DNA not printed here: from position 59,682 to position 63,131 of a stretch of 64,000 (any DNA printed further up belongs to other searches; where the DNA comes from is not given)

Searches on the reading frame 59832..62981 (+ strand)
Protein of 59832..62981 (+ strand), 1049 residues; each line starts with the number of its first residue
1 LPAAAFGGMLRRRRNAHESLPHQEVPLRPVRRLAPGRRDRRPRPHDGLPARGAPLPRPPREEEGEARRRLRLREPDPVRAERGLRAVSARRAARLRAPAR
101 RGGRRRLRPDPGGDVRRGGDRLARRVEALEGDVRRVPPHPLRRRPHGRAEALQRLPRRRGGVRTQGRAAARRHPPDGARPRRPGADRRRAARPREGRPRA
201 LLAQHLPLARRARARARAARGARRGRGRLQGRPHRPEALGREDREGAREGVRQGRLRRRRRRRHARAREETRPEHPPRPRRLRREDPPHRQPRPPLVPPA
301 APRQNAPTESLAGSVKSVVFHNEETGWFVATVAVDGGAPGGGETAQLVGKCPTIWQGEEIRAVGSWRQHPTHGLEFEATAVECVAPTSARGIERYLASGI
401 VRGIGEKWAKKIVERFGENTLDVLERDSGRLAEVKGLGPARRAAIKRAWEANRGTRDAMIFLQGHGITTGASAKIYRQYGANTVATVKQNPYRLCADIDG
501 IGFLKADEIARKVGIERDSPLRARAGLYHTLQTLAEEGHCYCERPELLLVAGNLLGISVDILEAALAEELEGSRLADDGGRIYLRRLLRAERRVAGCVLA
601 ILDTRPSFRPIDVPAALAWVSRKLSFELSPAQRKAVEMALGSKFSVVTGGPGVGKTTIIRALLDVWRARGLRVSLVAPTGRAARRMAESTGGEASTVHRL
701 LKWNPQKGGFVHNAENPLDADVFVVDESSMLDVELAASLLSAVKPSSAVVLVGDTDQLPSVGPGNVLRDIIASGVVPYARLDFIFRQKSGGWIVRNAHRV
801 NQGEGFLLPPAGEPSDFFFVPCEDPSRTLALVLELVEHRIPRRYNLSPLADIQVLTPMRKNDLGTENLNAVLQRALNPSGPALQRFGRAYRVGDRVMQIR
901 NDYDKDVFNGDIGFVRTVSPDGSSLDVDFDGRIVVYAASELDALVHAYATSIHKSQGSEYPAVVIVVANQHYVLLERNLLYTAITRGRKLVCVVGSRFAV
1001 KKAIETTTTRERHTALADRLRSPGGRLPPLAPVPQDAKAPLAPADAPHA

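Call 69: search_protein_families(library=pfam, proteins=[window:59832-62981:+], max_evalue=0.001)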
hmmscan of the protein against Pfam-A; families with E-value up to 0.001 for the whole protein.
window:59832-62981:+ (1049 aa): 10 families
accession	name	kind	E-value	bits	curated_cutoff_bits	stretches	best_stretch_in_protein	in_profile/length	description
PF13604.12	AAA_30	-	3.4e-44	151.3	27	1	627-804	1-172/191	AAA domain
PF13245.12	AAA_19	-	5.8e-44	150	25.1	1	632-763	1-134/134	AAA domain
PF14490.11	HHH_RecD2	-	1.6e-38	131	27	1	452-541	2-92/92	ATP-dependent RecD2 DNA helicase HHH domain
PF18335.7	SH3_13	-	3.6e-21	75.2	41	1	868-929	1-65/65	ATP-dependent RecD-like DNA helicase SH3 domain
PF13538.12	UvrD_C_2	-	9.4e-18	64.3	27.4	1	946-994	1-52/52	UvrD-like helicase C-terminal domain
PF23139.1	OB_YrrC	-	1.7e-16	60.3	27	1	309-386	2-76/76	ATP-dependent DNA helicase YrrC, OB-fold domain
PF01443.25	Viral_helicase1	-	1.9e-12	48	21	2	646-761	2-100/228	Viral superfamily 1 RNA helicase core domain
PF13086.12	AAA_11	-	9.3e-08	32.6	27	0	629-677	3-59/257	AAA domain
PF13401.12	AAA_22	-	0.00061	20.5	27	0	642-744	5-109/130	AAA domain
PF20720.3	nSTAND3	-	0.00062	19.9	27.2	1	630-673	5-48/155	Novel STAND NTPase 3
